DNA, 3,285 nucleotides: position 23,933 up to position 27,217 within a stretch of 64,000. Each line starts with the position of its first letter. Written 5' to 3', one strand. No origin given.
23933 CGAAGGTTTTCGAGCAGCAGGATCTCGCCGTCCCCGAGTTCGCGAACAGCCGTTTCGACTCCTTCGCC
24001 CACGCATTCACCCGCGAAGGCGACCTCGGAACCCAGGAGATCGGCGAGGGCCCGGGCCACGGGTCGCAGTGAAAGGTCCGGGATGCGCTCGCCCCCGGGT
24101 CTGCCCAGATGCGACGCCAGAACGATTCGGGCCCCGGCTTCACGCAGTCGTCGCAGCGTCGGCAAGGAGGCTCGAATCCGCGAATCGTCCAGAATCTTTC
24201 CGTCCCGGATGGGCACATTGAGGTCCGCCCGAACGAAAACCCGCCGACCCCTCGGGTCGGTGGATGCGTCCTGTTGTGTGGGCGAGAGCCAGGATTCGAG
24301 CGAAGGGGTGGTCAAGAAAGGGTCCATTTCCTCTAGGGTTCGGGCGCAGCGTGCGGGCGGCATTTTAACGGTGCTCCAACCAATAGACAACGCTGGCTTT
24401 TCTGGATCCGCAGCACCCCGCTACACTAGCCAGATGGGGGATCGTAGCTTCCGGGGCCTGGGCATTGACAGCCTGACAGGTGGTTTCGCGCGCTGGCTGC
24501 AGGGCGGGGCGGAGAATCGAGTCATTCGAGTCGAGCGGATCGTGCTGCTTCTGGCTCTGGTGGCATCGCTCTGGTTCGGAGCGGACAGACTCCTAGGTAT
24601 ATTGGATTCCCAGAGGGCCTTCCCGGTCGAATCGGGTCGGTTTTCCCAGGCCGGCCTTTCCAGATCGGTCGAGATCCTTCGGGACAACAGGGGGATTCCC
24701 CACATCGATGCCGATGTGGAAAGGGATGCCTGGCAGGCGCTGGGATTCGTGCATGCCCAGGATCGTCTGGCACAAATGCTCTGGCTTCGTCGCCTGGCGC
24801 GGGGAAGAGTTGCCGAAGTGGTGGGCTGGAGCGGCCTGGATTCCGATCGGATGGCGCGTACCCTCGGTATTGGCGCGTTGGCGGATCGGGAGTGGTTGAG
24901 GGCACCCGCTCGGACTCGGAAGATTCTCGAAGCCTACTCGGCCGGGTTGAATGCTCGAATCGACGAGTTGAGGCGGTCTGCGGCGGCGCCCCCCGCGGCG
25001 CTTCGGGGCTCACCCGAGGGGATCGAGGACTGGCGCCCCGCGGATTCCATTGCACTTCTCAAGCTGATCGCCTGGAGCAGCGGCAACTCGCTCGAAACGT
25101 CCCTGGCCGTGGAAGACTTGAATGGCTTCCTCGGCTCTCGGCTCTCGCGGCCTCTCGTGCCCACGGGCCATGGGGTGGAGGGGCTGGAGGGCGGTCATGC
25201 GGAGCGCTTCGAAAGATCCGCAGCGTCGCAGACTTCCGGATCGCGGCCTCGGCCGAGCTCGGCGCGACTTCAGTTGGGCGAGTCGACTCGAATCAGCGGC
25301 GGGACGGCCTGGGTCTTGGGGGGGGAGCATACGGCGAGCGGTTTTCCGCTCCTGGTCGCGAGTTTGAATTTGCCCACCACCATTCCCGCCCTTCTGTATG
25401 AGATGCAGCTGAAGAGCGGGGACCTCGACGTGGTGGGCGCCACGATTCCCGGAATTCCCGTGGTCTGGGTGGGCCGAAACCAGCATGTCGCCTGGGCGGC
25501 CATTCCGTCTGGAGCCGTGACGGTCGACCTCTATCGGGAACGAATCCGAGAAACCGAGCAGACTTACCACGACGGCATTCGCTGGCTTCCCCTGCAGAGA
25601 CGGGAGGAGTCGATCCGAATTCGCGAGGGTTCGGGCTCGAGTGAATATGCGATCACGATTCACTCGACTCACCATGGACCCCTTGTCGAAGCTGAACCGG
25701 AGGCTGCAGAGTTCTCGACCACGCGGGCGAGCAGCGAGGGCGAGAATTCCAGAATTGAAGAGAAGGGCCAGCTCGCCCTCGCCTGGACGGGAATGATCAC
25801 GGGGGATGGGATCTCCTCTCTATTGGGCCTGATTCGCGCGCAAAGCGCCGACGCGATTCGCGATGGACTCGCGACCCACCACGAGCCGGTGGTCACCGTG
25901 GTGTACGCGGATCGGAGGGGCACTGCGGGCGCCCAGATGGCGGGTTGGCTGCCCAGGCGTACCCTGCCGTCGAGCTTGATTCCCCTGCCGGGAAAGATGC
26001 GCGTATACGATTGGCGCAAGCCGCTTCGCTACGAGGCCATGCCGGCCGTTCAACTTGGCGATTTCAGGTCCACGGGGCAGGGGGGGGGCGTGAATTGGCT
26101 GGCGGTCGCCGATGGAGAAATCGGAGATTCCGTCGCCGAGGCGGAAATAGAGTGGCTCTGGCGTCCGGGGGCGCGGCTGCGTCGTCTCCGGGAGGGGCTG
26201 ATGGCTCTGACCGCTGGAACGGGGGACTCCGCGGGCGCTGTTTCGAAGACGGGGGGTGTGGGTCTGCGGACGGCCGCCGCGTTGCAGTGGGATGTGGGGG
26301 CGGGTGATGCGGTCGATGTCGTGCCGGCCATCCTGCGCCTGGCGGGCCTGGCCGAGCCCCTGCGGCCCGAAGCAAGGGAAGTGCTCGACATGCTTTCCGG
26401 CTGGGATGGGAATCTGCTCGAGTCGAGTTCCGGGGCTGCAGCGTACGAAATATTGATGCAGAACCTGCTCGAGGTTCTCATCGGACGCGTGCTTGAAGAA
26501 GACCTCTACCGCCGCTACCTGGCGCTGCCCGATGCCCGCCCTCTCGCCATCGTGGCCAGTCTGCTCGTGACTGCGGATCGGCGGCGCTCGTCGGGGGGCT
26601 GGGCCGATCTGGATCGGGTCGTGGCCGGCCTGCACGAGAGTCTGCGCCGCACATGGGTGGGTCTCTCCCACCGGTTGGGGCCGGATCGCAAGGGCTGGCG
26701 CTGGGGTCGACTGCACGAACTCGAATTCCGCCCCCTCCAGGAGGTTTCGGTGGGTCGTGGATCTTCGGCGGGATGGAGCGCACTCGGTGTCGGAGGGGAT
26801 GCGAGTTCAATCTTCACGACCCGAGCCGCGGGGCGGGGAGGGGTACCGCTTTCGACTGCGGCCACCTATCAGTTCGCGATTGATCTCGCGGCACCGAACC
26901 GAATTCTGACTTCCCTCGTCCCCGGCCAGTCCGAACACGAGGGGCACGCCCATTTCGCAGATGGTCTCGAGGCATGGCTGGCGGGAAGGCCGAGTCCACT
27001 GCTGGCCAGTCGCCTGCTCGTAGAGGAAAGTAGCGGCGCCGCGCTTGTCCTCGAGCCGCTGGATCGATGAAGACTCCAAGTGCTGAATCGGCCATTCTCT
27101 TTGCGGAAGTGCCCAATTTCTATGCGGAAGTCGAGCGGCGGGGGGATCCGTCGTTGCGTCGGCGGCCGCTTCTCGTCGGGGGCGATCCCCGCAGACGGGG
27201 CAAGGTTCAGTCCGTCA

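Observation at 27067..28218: Y-family polymerase homolog with all three catalytic carboxylates substituted but an intact clamp-binding motif; not in an imuA-imuB-dnaE2 cassette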

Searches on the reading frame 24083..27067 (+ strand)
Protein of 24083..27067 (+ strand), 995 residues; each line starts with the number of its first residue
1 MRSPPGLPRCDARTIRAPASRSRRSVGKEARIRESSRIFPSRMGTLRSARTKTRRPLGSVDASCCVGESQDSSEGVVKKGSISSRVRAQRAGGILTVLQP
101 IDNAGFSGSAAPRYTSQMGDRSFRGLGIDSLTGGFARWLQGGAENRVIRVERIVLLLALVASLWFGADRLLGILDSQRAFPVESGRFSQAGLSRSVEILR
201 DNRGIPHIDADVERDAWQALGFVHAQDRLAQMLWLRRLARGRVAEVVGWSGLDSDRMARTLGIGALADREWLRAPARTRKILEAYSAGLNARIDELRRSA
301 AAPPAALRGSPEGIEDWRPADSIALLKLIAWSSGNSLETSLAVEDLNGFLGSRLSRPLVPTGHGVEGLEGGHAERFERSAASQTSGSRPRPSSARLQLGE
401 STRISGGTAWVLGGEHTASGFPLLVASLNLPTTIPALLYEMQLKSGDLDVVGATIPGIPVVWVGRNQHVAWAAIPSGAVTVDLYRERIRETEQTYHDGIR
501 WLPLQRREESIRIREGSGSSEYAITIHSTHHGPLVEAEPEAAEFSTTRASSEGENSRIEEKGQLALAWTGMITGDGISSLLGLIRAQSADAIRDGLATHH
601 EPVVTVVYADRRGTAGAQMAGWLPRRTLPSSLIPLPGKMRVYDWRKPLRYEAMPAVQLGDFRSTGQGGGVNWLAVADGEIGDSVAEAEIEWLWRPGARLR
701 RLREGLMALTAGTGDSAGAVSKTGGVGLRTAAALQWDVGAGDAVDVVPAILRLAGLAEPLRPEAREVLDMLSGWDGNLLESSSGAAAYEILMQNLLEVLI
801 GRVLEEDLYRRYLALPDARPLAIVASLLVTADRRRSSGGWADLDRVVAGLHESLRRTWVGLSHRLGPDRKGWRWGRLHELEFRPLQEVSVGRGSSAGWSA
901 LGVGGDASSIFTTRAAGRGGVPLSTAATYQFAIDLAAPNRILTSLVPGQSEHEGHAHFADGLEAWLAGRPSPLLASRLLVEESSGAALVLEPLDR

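Call 3: search_protein_families(library=pfam, proteins=[window:24083-27067:+], max_evalue=0.01)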
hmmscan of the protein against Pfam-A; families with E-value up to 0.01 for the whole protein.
window:24083-27067:+ (995 aa): 1 family
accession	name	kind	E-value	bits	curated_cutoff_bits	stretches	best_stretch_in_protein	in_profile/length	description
PF01804.23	Penicil_amidase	-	2.2e-134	450.4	21.3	1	195-976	1-669/675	Penicillin amidase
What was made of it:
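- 24434..27070 (+): Penicillin-amidase-family (Ntn-hydrolase) gene with an N-terminal hydrophobic anchor; upstream partner in the operon. Pfam Penicil_amidase, 450 bits (call 3).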

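Call 4: search_protein_families(library=ncbifam, proteins=[window:24083-27067:+], max_evalue=0.01)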
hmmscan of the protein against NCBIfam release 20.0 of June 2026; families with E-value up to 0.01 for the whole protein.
window:24083-27067:+ (995 aa): 1 family
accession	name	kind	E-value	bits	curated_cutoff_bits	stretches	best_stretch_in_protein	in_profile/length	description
NF051460.1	bi_acylase_PvdQ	equivalog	8.5e-19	66.9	950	1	405-537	211-346/763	bifunctional acylase PvdQ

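Call 59: search_solved_structures(query=window:24434-27067:+, show_alignments=2, max_evalue=1e-10)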
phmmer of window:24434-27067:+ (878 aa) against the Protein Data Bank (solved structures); distinct sequences matched with E-value up to 1e-10: 34.
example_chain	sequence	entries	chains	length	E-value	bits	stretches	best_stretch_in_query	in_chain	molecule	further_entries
7eby_A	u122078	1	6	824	1.1e-38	136.4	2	284-874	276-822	D-succinylase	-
7ea4_A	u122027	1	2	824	1.1e-38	136.3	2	284-874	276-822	D-succinylase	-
4hsr_A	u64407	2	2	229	4.2e-22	81.5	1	60-214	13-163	glutaryl-7-aminocephalosporanic acid acylase alpha chain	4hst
7rep_A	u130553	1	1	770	8.4e-20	73.9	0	78-184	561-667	Penicillin G acylase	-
7reo_A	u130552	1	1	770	2.2e-19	72.5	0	77-183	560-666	Penicillin G Acylase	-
4e56_A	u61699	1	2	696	3e-18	68.8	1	287-513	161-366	Cephalosporin acylase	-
4e57_A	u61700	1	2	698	3.6e-18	68.5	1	282-512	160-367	Cephalosporin acylase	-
1keh_A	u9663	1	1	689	7.5e-18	67.4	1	288-512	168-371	precursor of cephalosporin acylase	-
4e55_A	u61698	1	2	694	1.1e-17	66.8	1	289-513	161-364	Cephalosporin acylase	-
3s8r_A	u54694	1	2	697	5.4e-17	64.6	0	288-512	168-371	Glutaryl-7-aminocephalosporanic-acid acylase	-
5ubl_A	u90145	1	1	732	1.2e-14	56.9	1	292-419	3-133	Acyl-homoserine lactone acylase PvdQ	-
5ubk_A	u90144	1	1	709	1.6e-14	56.5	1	292-419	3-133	Acyl-homoserine lactone acylase PvdQ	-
35sz_A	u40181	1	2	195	3.6e-14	55.2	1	78-202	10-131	Penicillin acylase family protein, alpha chain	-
1fm2_B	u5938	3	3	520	8.8e-13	50.7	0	292-512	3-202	GLUTARYL 7-AMINOCEPHALOSPORANIC ACID ACYLASE | cephalosporin acylase beta chain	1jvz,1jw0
1ghd_B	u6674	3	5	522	1.4e-12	50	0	292-513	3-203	GLUTARYL-7-AMINOCEPHALOSPORANIC ACID ACYLASE | CEPHALOSPORIN ACYLASE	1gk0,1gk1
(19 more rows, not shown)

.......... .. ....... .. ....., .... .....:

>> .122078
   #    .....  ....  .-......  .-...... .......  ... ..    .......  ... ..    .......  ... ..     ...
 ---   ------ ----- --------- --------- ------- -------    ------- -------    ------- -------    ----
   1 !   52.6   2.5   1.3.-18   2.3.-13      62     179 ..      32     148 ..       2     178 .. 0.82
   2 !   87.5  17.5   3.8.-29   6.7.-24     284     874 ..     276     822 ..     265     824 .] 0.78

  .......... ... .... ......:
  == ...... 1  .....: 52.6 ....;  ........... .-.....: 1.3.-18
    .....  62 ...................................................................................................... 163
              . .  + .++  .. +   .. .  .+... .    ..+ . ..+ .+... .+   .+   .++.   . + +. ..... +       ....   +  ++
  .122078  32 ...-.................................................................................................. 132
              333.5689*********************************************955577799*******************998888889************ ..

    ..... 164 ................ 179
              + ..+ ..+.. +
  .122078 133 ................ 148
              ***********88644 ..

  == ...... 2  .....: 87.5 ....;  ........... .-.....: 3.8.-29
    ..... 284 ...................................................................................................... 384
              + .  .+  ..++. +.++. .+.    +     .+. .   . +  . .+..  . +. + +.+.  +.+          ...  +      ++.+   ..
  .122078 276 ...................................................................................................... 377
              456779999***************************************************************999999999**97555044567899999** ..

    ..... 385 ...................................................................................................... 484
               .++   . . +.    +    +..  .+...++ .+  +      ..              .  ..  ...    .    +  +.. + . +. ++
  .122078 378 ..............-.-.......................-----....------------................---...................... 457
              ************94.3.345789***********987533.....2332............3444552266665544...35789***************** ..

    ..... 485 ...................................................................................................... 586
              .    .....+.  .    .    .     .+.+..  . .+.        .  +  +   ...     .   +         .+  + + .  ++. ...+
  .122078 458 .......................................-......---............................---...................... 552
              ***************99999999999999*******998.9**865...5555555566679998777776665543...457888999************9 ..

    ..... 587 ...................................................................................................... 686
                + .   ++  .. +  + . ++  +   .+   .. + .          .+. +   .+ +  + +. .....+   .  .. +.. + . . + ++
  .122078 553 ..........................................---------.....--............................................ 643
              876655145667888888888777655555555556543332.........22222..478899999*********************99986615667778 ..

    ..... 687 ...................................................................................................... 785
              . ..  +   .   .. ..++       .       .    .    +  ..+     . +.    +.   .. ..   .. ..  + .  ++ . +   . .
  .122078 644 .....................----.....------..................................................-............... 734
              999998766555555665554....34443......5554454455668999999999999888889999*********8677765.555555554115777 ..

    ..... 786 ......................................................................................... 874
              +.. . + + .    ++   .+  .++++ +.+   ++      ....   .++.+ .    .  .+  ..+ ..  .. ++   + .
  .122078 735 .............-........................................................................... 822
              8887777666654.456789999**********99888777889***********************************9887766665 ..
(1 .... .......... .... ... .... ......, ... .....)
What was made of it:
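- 24434..27070 (+): Best solved relative is D-succinylase (call 59).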
